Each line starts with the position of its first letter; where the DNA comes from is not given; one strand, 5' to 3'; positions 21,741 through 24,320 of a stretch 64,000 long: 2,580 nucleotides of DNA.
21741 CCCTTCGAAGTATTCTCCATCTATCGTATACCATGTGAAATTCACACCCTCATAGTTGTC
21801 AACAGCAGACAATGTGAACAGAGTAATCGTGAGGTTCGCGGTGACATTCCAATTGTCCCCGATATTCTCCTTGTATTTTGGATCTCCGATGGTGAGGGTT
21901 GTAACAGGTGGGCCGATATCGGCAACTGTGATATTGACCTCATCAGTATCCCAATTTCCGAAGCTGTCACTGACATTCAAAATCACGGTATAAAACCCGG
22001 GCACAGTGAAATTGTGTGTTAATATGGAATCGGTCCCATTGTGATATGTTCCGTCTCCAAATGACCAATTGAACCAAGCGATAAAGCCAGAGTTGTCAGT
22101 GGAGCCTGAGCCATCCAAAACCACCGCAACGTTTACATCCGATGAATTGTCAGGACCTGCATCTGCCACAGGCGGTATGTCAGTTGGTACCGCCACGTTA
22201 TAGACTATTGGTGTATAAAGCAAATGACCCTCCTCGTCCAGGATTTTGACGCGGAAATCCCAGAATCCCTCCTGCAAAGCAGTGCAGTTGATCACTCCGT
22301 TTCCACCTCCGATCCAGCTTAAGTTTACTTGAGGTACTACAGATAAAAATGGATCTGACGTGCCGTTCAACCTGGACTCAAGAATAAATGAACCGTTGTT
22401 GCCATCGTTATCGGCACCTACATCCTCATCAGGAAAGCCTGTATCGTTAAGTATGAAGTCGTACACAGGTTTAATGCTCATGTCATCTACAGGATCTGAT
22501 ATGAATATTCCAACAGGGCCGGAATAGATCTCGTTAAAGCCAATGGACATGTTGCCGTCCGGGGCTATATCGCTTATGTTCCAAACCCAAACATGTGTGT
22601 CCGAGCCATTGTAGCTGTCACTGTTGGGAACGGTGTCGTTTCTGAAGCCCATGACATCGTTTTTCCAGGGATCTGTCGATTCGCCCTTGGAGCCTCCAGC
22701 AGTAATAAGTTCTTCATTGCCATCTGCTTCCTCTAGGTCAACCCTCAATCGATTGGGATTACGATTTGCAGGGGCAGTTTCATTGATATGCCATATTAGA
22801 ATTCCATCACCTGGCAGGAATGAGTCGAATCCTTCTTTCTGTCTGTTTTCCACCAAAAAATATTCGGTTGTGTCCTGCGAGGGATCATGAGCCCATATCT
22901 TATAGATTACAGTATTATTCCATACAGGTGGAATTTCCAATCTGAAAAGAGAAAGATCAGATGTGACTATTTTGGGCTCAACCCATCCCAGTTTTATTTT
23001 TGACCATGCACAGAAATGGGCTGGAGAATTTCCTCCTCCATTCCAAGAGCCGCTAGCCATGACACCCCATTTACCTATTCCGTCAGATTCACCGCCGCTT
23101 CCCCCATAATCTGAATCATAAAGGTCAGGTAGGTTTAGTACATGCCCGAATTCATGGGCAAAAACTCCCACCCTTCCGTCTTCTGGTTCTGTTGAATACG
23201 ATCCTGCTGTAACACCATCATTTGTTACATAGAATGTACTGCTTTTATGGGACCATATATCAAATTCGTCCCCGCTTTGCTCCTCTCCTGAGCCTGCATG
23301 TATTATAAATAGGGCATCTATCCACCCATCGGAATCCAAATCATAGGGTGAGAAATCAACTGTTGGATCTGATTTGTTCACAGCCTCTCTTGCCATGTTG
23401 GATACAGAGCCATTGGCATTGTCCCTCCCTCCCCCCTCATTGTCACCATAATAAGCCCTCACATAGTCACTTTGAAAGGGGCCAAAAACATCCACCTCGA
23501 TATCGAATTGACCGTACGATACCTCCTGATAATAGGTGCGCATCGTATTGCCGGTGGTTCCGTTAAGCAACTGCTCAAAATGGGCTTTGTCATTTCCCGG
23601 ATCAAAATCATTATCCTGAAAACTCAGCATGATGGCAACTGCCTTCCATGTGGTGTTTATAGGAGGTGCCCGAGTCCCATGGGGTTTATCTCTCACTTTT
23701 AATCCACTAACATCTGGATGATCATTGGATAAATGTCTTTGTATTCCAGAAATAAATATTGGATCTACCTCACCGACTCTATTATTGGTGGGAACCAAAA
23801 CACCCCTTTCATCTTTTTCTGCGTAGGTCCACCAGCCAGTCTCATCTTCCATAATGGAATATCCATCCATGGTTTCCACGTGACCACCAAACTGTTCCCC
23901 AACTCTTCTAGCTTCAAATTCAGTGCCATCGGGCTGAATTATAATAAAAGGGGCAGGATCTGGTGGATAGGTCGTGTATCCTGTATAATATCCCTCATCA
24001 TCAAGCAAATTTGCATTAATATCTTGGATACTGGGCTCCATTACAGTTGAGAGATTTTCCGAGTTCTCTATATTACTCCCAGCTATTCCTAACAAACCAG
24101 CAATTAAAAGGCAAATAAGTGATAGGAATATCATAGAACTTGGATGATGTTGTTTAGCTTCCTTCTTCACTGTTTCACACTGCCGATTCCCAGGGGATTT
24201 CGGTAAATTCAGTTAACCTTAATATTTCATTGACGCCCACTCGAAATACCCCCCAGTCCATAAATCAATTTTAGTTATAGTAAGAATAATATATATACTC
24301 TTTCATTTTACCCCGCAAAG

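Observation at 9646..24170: Two adjacent giant genes place different protease heads (M6 metallo, C25 cysteine) on one shared modular stalk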

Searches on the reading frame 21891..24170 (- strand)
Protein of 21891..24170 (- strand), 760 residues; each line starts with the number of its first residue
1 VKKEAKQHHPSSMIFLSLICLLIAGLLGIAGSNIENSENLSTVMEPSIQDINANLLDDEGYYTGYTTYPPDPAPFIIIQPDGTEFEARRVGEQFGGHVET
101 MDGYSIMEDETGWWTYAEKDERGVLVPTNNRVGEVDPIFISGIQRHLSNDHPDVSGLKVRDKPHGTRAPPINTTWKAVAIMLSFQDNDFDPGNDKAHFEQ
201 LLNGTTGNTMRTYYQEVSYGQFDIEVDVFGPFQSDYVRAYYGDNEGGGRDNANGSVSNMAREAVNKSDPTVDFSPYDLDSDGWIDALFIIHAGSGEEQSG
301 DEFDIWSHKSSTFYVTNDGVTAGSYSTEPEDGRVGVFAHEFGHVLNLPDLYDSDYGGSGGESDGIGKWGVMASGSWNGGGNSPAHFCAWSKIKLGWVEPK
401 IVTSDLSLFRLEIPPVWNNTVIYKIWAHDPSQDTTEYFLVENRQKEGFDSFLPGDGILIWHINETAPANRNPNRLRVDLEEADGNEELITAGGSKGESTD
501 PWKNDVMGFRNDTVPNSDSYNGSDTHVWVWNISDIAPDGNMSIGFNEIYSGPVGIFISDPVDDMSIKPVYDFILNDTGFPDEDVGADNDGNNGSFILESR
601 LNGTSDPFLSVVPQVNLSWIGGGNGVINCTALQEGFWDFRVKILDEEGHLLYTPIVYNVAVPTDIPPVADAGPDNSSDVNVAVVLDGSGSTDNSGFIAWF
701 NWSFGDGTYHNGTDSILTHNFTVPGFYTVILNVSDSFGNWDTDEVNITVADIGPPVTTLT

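Call 14: find_related_loci(query=window:21891-24170:-, collection=genome_contigs, flank=10000)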
Query window:21891-24170:- (760 aa) in genome_contigs; peptide patterns used: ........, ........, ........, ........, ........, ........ (x = any residue, [..] = any of these).
11 stretches matched a pattern; 1 encode a relative of the query (tblastn E <= 1e-3); 1 distinct loci.
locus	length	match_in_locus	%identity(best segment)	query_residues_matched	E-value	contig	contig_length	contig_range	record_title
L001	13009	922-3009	77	64-759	0e+0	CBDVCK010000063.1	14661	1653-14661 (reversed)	MAG TPA_asm: uncultured Thermoplasmata archaeon isolate SRR22302367_concoct_124 genome assembly, contig: ERZ26661968.192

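Call 18: search_solved_structures(query=window:21891-24170:-, max_evalue=0.01, show_alignments=2)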
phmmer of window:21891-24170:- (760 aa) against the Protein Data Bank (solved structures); distinct sequences matched with E-value up to 0.01: 18.
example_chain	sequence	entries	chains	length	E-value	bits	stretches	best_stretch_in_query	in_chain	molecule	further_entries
4yu5_A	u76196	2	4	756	4.9e-16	61.5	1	201-390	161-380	Immune inhibitor A, metalloprotease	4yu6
9lrk_A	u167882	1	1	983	4.1e-11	45.2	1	675-756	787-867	Collagenase ColH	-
9lqj_A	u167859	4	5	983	4.1e-11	45.2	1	675-756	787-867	Collagenase ColH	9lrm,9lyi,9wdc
6nz0_Z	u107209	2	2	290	6.5e-09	37.9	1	624-749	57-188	Dyslexia-associated protein KIAA0319-like protein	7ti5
4jgu_A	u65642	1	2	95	9e-08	34.2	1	675-750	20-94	ColH protein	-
2c26_A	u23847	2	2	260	6.6e-06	28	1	676-742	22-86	ENDOGLUCANASE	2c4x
4aqo_A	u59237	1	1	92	1.1e-05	27.3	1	666-748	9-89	COLLAGENASE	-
4jrw_A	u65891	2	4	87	1.2e-05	27.1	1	667-748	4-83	Collagenase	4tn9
2y72_A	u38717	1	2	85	3.2e-05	25.7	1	677-748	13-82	COLLAGENASE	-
7kpn_Z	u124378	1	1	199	0.00011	23.9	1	624-749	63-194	Dyslexia-associated protein KIAA0319-like protein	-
4l9d_A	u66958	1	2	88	0.00011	23.9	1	684-749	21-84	Protease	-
2y3u_A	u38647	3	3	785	0.00063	21.4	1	661-748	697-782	COLLAGENASE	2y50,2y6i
4u6t_A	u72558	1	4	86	0.00077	21.1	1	685-749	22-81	ColH protein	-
4u7k_A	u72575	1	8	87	0.0008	21.1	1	685-749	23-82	ColH protein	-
7wjx_R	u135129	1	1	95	0.004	18.8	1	666-749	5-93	Dyslexia-associated protein KIAA0319-like protein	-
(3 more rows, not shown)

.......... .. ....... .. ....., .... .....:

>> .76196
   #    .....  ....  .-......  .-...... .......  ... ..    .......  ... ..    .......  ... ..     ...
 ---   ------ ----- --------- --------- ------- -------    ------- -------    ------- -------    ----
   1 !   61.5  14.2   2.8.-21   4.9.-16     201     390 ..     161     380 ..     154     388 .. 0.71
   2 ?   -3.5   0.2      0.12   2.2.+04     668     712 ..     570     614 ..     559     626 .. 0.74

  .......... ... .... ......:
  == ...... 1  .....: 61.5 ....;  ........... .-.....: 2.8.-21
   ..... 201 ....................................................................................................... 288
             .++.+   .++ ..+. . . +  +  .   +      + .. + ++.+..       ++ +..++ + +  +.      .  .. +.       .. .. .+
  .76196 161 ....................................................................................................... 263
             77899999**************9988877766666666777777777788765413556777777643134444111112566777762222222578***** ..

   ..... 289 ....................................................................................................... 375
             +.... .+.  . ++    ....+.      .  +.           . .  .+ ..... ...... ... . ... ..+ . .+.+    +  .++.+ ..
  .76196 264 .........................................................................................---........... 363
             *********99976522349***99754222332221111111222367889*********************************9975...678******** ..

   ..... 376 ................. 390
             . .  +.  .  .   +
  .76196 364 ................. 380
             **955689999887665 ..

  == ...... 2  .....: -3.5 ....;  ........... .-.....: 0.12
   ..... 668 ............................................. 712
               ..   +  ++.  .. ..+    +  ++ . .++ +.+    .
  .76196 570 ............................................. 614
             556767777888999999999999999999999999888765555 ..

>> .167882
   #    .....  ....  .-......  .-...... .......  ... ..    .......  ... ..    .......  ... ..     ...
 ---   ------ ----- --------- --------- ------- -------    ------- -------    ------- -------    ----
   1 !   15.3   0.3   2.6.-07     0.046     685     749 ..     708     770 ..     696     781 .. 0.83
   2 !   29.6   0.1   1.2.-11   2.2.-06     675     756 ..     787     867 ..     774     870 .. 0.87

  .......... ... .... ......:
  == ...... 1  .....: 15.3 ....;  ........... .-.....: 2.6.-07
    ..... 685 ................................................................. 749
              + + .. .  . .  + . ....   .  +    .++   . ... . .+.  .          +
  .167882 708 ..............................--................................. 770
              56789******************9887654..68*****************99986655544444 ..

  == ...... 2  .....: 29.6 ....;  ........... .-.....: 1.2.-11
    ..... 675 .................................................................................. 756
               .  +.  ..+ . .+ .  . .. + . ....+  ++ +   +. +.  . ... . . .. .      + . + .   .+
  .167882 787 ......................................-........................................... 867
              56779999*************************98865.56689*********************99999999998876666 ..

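Call 54: find_homologous_proteins(query=window:22176-24062:-, max_evalue=1e-20)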
Query window:22176-24062:- (629 aa): 2962 proteins with E <= 1e-20 among 8000 candidates; the best 120 are listed.
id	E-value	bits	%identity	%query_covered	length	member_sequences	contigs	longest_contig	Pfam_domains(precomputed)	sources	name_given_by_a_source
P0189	8.0e-248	843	63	97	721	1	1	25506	PF05547.18,PF18911.7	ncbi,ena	-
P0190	5.6e-169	582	59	71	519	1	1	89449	PF05547.18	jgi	jgi:M6 family metalloprotease-like protein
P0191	5.8e-97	344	40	77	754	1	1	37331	PF05547.18,PF00963.25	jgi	jgi:M6 family metalloprotease-like protein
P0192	1.1e-94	337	39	79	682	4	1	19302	PF05547.18,PF05048.20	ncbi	ncbi:M6 family metalloprotease domain-containing protein, partial [Methanothermococcus thermolithotr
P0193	3.1e-91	325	41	74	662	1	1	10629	PF05547.18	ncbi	-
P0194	1.8e-89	319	39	74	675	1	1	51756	PF17957.8,PF05547.18,PF09136.17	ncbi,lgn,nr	ncbi:MAG: M6 family metalloprotease domain-containing protein [Candidatus Methanoperedens sp.]|nr:M6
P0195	1.0e-84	304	42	60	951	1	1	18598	PF05547.18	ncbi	ncbi:MAG: M6 family metalloprotease domain-containing protein [Promethearchaeota archaeon]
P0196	1.1e-83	300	39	76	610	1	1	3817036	PF05547.18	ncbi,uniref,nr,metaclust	ncbi:M6 family metalloprotease domain-containing protein [Limnochorda pilosa]|uniref:Peptidase M6 n=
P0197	2.1e-83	299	45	60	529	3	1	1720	PF05547.18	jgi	jgi:immune inhibitor A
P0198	2.6e-83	299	39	74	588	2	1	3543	PF05547.18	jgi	jgi:immune inhibitor A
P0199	1.7e-82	296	43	60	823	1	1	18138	PF04151.22,PF05547.18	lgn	-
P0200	3.0e-82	296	39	77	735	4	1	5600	PF05547.18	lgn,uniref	uniref:M6 family metalloprotease domain-containing protein n=1 Tax=Archaeoglobus fulgidus TaxID=2234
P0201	9.8e-82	294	38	74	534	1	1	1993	PF05547.18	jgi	-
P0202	2.5e-81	293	38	74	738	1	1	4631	PF05547.18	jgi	-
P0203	1.4e-79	287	39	63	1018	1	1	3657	PF02369.23,PF00404.25,PF05547.18,PF13620.13,PF02368.25,PF09134.17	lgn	-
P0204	3.6e-79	285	39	63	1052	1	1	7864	PF02369.23,PF00404.25,PF05547.18,PF13620.13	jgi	-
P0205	6.5e-79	285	41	63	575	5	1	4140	PF05547.18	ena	-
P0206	1.3e-78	284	42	58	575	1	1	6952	PF05547.18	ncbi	-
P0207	1.4e-78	283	43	61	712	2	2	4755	PF00801.27,PF05547.18,PF18911.7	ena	-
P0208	2.3e-78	283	38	74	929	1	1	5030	PF19190.7,PF05547.18,PF07705.18,PF18911.7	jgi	-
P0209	6.8e-78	281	36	72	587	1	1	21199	PF05547.18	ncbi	-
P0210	1.7e-77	280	38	67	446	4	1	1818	PF05547.18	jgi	jgi:immune inhibitor A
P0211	1.8e-77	280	40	74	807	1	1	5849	PF00404.25,PF05547.18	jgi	-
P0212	2.0e-77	280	41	65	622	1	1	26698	PF05547.18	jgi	-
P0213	2.6e-77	279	42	60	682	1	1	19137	PF05547.18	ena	-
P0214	4.4e-77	279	41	60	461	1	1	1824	PF05547.18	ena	-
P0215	5.8e-77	278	43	59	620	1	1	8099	PF05547.18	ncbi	ncbi:M6 family metalloprotease domain-containing protein [Candidatus Poribacteria bacterium]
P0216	5.9e-77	278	40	66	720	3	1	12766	PF00801.27,PF05547.18,PF18911.7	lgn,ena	-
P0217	6.9e-77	278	43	58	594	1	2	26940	PF05547.18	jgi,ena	jgi:immune inhibitor A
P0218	1.1e-76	277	40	68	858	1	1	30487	PF05547.18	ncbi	-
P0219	1.2e-76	277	43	58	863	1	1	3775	PF05547.18,PF18962.8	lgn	-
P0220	2.1e-76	276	38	74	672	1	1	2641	PF05547.18,PF00963.25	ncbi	ncbi:MAG: hypothetical protein DRO09_04060, partial [Thermoprotei archaeon]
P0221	2.6e-76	276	42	61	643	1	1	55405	PF05547.18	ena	-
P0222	2.9e-76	276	38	74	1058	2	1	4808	PF22352.3,PF05547.18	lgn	-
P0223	3.7e-76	275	37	72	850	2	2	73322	PF05547.18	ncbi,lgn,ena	-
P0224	5.5e-76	275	35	78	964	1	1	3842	PF00801.27,PF05547.18,PF18911.7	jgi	jgi:M6 family metalloprotease-like protein/PGF-pre-PGF domain-containing protein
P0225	5.6e-76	275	39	75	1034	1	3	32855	PF00404.25,PF05547.18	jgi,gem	-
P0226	7.5e-76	274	41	60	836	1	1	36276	PF05547.18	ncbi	ncbi:MAG: M6 family metalloprotease domain-containing protein [Candidatus Hermodarchaeota archaeon]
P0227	7.7e-76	274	38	78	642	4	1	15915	PF05547.18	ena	-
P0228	8.4e-76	274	41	59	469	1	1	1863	PF05547.18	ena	-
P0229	8.7e-76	274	37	73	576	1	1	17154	PF05547.18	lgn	-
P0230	9.5e-76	274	42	64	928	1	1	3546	PF00404.25,PF05547.18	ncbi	ncbi:MAG: M6 family metalloprotease domain-containing protein, partial [bacterium]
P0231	9.9e-76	274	42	59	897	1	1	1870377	PF13229.13,PF05547.18,PF05048.20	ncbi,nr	ncbi:MAG: M6 family metalloprotease domain-containing protein [Candidatus Bathyarchaeota archaeon]|n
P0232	1.2e-75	274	45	58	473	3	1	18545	PF05547.18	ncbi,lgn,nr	ncbi:MAG: M6 family metalloprotease domain-containing protein [bacterium]|nr:M6 family metalloprotea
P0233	1.8e-75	273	40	74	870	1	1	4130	PF00801.27,PF05547.18,PF18911.7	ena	-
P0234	2.6e-75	273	41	60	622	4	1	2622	PF05547.18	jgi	jgi:immune inhibitor A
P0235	3.0e-75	272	40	65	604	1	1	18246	PF05547.18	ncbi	-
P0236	3.1e-75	272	41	56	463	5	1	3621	PF05547.18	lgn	-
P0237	3.2e-75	272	42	64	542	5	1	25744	PF05547.18,PF13860.13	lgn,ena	-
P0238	4.0e-75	272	42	60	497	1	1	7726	PF05547.18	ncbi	ncbi:MAG: M6 family metalloprotease domain-containing protein, partial [Thermoplasmata archaeon]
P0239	4.9e-75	272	39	64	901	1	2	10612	PF05547.18,PF07705.18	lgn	-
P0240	6.0e-75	271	42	59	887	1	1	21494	PF05547.18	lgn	-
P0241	8.2e-75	271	42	61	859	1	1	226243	PF00404.25,PF05547.18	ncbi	ncbi:MAG: M6 family metalloprotease domain-containing protein [Candidatus Zixiibacteriota bacterium]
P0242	9.6e-75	271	40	59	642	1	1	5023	PF05547.18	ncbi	-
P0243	9.9e-75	271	36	73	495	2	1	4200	PF05547.18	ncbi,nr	ncbi:MAG TPA: M6 family metalloprotease domain-containing protein [candidate division Zixibacteria b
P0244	1.4e-74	270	43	63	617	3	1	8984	PF05547.18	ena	-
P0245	2.0e-74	270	40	69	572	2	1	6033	PF05547.18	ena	-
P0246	2.1e-74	270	40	59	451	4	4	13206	PF05547.18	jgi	jgi:immune inhibitor A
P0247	2.3e-74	270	39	62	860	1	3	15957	PF00404.25,PF05547.18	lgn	-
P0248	2.3e-74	270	38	77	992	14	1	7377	PF05547.18,PF18962.8,PF13860.13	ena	-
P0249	2.8e-74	269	42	59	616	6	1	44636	PF05547.18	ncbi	-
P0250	3.0e-74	269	45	57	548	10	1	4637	PF05547.18,PF13860.13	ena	-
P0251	3.0e-74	269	40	57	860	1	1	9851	PF05547.18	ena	-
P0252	3.0e-74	269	41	58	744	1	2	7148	PF00801.27,PF05547.18,PF18911.7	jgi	-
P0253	3.8e-74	269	46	57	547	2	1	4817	PF05547.18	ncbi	-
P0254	4.2e-74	269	36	74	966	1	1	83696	PF13360.14,PF25292.1,PF05547.18,PF13570.14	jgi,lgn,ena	-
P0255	4.6e-74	269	41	61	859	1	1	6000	PF00404.25,PF05547.18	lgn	-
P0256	5.2e-74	268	40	65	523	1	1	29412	PF05547.18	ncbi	-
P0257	5.7e-74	268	40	59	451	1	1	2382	PF05547.18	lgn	-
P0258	8.6e-74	268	39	60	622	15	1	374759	PF05547.18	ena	-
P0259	1.2e-73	267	40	58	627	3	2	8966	PF05547.18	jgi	jgi:immune inhibitor A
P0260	1.2e-73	267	42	57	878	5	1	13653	PF05547.18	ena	-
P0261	1.3e-73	267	40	59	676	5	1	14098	PF05547.18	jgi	jgi:immune inhibitor A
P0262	1.7e-73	267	40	63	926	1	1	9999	PF05547.18,PF18962.8,PF13860.13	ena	-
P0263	1.8e-73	267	40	59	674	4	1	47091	PF05547.18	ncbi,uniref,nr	ncbi:M6 family metalloprotease domain-containing protein [Mycobacterium aquaticum]|uniref:M6 family 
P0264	1.9e-73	266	41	59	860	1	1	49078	PF00404.25,PF05547.18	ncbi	-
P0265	2.4e-73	266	42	60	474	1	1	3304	PF05547.18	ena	-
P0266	3.1e-73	266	40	58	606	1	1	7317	PF05547.18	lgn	-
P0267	3.7e-73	266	36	75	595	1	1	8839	PF05547.18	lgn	-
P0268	4.6e-73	265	45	57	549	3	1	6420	PF05547.18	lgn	-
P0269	4.8e-73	265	41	62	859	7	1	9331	PF05547.18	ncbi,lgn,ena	-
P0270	5.0e-73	265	39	62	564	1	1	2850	PF05547.18,PF01471.24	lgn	-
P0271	6.2e-73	265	36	79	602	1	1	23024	PF05547.18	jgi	jgi:M6 family metalloprotease-like protein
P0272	6.6e-73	265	43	57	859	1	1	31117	PF20773.6,PF05547.18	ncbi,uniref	ncbi:M6 family metalloprotease domain-containing protein [Candidatus Eisenbacteria bacterium]|uniref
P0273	6.9e-73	265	40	58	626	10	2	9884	PF05547.18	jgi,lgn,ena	jgi:immune inhibitor A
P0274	7.2e-73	265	39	59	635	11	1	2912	PF05547.18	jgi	jgi:immune inhibitor A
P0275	8.5e-73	264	39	61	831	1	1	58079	PF05547.18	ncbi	ncbi:MAG: M6 family metalloprotease domain-containing protein [Promethearchaeota archaeon]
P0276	8.5e-73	264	37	66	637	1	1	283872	PF05547.18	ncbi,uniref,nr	ncbi:M6 family metalloprotease domain-containing protein [Salipiger mangrovisoli]|uniref:M6 family m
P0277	9.9e-73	264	36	76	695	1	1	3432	PF02412.24,PF05547.18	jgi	-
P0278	1.0e-72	264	41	60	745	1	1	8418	PF00801.27,PF05547.18,PF18911.7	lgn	-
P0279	1.2e-72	264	40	62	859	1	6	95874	PF20773.6,PF05547.18,PF18962.8,PF13860.13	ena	-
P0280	1.3e-72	264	40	59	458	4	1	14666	PF05547.18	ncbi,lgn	ncbi:MAG: M6 family metalloprotease domain-containing protein [Pyrinomonadaceae bacterium]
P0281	1.3e-72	264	42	58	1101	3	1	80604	PF11614.15,PF05547.18,PF07705.18,PF10633.16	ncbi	ncbi:MAG: M6 family metalloprotease domain-containing protein [Thermoplasmata archaeon]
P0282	1.3e-72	264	39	60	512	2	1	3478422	PF05547.18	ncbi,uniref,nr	ncbi:M6 family metalloprotease domain-containing protein [Chitinophaga agrisoli]|uniref:M6 family me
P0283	1.6e-72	263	42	57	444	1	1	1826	PF05547.18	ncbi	ncbi:MAG: M6 family metalloprotease domain-containing protein, partial [Methanosarcinales archaeon]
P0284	1.8e-72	263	41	61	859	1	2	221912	PF00404.25,PF05547.18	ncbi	ncbi:MAG: M6 family metalloprotease domain-containing protein [candidate division Zixibacteria bacte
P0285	2.1e-72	263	42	58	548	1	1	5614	PF05547.18,PF13860.13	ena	-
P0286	2.2e-72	263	40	60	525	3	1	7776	PF05547.18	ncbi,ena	-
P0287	2.4e-72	263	37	68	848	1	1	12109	PF05547.18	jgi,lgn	-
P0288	2.8e-72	263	40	60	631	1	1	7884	PF05547.18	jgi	-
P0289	2.8e-72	263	40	58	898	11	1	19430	PF05547.18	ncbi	-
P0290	3.0e-72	263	39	59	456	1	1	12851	PF05547.18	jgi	jgi:immune inhibitor A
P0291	3.1e-72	262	36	76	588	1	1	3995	PF05547.18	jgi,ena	-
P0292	3.2e-72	262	38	77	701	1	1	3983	PF01833.31,PF17957.8,PF05547.18,PF09136.17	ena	-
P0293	3.4e-72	262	40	62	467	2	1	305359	PF05547.18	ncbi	ncbi:MAG: M6 family metalloprotease domain-containing protein [bacterium]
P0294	3.8e-72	262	41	64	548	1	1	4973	PF05547.18,PF13860.13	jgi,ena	-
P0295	4.2e-72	262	40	59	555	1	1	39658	PF05547.18,PF01471.24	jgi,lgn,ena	-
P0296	4.2e-72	262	36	76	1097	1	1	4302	PF00932.26,PF05547.18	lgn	-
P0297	4.2e-72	262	40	59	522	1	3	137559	PF05547.18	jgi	jgi:immune inhibitor A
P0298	4.6e-72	262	35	74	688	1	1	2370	PF05547.18,PF18962.8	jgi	-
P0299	4.7e-72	262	41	58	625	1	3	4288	PF05547.18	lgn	-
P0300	5.8e-72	262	41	59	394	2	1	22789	PF05547.18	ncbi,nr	ncbi:MAG: M6 family metalloprotease domain-containing protein [Blastocatellia bacterium]|nr:M6 famil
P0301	5.8e-72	262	40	58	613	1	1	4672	PF05547.18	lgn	-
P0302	6.0e-72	262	38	66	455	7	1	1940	PF05547.18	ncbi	-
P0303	6.9e-72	261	37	74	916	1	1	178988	PF05547.18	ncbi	ncbi:MAG: hypothetical protein Kow0069_07200 [Promethearchaeota archaeon]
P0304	7.0e-72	261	37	63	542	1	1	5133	PF05547.18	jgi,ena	-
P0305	7.2e-72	261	39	59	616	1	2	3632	PF05547.18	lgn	-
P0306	7.6e-72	261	40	60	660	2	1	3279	PF05547.18,PF23619.2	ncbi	-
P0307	8.5e-72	261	41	59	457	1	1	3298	PF05547.18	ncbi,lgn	-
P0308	8.5e-72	261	42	57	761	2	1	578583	PF05547.18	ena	-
